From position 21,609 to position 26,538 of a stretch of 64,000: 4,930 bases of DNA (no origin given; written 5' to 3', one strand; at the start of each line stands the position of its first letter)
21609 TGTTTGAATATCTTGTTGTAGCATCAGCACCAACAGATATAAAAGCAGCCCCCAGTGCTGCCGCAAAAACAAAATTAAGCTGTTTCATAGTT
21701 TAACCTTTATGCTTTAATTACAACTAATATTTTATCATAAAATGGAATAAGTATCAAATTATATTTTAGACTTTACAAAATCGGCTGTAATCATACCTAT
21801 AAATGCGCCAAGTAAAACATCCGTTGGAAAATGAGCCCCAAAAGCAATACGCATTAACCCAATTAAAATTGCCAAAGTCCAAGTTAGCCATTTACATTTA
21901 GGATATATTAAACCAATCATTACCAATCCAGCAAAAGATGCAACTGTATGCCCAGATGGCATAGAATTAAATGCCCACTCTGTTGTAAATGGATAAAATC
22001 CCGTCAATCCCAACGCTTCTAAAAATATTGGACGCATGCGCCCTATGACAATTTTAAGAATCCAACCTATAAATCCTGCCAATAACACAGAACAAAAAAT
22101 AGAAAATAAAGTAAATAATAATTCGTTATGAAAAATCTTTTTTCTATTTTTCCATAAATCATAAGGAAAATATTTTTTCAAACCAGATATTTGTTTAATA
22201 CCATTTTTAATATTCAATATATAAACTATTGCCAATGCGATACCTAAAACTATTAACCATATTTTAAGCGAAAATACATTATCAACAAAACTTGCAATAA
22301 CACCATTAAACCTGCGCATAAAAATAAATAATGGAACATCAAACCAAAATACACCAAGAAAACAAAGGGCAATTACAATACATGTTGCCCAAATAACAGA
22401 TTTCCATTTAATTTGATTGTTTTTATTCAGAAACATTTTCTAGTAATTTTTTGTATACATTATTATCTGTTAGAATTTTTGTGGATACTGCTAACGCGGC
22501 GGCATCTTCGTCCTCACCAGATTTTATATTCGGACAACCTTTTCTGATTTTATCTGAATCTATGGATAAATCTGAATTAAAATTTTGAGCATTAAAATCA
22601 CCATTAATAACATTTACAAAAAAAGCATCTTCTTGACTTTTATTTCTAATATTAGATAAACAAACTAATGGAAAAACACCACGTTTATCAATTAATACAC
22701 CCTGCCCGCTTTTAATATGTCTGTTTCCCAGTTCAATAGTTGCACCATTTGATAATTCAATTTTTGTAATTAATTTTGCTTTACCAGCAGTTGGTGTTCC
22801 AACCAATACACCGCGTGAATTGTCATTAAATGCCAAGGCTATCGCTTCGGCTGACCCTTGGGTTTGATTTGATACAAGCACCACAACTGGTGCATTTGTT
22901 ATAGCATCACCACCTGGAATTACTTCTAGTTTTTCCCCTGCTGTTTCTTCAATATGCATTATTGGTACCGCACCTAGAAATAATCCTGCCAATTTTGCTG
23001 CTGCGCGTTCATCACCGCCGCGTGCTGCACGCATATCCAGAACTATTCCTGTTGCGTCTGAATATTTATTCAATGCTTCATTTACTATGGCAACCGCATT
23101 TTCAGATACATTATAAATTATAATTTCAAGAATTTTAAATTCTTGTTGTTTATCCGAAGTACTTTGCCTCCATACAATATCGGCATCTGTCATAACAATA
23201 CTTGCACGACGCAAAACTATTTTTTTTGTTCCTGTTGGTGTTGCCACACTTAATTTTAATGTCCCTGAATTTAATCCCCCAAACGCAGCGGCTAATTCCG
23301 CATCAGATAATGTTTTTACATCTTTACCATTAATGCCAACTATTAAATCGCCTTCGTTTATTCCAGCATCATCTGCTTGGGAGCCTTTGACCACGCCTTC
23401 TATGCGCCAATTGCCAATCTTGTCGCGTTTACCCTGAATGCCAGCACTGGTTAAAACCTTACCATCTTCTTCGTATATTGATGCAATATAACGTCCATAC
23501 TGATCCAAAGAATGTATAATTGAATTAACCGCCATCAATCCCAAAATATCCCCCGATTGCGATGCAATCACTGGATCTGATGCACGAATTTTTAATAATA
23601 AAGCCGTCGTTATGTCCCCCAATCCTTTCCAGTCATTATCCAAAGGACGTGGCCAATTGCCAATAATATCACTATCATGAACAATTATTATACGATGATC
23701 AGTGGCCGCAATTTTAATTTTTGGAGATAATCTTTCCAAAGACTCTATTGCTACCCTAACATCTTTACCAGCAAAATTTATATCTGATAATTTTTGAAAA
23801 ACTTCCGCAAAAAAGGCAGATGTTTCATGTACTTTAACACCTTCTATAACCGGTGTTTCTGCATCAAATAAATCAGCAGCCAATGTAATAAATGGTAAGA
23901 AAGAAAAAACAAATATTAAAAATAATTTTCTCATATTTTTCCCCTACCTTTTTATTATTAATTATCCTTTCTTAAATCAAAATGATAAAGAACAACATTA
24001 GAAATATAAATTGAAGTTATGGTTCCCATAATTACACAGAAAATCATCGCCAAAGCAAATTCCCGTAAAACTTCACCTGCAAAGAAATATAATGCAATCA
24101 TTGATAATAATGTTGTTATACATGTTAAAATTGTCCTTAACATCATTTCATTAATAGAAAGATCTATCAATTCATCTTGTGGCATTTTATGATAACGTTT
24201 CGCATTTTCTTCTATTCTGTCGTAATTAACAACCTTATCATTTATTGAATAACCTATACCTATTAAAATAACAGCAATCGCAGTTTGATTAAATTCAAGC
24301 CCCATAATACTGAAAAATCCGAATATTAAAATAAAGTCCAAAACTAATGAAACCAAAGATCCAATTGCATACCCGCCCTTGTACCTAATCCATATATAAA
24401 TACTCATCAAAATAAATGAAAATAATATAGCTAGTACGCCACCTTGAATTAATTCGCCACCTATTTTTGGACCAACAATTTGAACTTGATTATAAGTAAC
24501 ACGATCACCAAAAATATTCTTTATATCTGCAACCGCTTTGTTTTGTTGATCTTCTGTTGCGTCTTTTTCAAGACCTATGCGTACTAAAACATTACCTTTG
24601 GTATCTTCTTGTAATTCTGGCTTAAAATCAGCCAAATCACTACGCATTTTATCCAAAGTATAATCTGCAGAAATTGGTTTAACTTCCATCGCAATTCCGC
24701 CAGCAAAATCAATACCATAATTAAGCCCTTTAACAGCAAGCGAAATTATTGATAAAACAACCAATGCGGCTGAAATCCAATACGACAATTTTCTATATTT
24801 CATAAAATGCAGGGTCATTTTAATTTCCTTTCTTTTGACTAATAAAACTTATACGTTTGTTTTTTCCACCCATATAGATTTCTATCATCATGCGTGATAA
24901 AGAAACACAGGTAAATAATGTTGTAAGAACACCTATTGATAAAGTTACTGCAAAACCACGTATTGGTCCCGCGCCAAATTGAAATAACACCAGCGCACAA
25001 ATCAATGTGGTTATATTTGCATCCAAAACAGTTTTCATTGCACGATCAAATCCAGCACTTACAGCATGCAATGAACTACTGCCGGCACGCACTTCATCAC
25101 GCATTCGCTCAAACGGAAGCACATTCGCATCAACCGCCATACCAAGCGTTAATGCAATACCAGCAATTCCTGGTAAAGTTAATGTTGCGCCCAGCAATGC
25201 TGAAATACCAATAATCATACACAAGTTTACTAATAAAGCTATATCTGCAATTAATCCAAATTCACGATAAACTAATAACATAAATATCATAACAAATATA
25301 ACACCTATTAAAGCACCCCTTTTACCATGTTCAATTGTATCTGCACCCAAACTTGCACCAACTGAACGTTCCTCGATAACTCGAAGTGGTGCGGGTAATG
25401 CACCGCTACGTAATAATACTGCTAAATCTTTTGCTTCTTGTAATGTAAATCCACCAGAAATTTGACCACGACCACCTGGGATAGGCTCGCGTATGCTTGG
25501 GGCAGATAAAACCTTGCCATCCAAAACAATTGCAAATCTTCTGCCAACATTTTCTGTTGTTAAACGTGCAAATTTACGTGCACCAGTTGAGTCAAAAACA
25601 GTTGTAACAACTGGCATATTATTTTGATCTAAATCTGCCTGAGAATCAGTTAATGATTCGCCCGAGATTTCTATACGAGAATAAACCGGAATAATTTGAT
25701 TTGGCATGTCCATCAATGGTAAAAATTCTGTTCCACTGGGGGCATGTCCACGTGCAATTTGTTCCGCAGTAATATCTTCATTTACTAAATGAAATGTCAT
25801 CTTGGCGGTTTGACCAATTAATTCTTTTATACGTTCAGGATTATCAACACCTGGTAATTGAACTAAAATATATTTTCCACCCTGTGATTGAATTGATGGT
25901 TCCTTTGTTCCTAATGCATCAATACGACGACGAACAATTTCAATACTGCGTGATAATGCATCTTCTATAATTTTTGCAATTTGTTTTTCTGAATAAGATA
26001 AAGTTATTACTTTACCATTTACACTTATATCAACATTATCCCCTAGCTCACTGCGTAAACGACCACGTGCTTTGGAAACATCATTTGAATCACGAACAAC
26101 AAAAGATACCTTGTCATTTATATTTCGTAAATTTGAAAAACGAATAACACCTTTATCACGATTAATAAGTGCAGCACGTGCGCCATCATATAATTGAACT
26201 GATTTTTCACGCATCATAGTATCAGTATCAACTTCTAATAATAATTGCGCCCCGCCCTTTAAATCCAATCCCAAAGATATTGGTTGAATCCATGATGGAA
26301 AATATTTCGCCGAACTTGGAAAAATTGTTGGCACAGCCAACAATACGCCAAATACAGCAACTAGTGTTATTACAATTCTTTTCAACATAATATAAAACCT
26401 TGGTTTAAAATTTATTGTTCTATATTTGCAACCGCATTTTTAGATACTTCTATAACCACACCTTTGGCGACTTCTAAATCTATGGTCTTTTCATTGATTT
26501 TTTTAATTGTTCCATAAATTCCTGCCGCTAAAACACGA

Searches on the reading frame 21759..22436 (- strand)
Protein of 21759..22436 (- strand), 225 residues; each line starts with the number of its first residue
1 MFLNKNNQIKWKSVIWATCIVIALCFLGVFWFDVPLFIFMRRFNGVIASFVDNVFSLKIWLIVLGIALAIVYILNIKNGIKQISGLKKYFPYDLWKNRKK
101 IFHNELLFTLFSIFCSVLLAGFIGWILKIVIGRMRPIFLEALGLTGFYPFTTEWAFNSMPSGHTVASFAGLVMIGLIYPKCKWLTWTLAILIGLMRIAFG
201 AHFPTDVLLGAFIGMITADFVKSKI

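Call 29: search_protein_families(library=pfam, proteins=[window:21759-22436:-], max_evalue=0.001)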
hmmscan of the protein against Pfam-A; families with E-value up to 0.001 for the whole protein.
window:21759-22436:- (225 aa): 3 families
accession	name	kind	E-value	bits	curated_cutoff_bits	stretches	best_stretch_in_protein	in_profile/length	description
PF01569.27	PAP2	-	1e-22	80.7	27.2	1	111-218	3-118/130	PAP2 superfamily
PF14378.12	PAP2_3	-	9.2e-06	26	27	1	153-217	121-187/190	PAP2 superfamily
PF14360.12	PAP2_C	-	2.2e-05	25.4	27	1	159-218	6-69/74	PAP2 superfamily C-terminal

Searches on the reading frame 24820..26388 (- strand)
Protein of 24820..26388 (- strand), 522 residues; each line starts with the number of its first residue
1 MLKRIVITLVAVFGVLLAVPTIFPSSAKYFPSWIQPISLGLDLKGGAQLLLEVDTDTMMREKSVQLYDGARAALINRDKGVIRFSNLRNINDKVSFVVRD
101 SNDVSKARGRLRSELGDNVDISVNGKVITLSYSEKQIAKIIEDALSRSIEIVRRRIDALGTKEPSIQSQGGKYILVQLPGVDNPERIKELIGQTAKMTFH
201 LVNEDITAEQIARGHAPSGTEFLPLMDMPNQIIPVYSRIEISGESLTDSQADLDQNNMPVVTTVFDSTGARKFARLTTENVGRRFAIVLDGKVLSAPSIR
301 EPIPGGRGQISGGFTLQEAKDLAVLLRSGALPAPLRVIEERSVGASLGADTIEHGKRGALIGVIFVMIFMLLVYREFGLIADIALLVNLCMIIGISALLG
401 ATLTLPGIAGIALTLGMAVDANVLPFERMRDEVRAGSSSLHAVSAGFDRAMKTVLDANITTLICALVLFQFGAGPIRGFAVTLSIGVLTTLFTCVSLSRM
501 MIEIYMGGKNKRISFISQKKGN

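Call 30: search_protein_families(library=pfam, proteins=[window:24820-26388:-], max_evalue=0.0001)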
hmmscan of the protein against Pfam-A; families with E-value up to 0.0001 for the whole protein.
window:24820-26388:- (522 aa): 5 families
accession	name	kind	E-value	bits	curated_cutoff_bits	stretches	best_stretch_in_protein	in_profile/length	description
PF22599.2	SecDF_P1_head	-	2.4e-38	131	27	1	223-333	4-114/114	SecDF, P1 head subdomain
PF21760.3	SecD_1st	-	1.3e-25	89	27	1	146-204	2-60/60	Protein translocase subunit SecDF, P1 domain, N-terminal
PF02355.23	SecD_SecF_C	-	2.5e-14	53.6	20.5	1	337-496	15-177/189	Protein export membrane protein SecD/SecF, C-terminal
PF03176.21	MMPL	-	1.3e-05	24.8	20.5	1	358-497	148-294/333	MMPL family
PF07549.19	Sec_GG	-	2.3e-05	24.2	20.3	1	34-56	5-27/28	SecD/SecF GG Motif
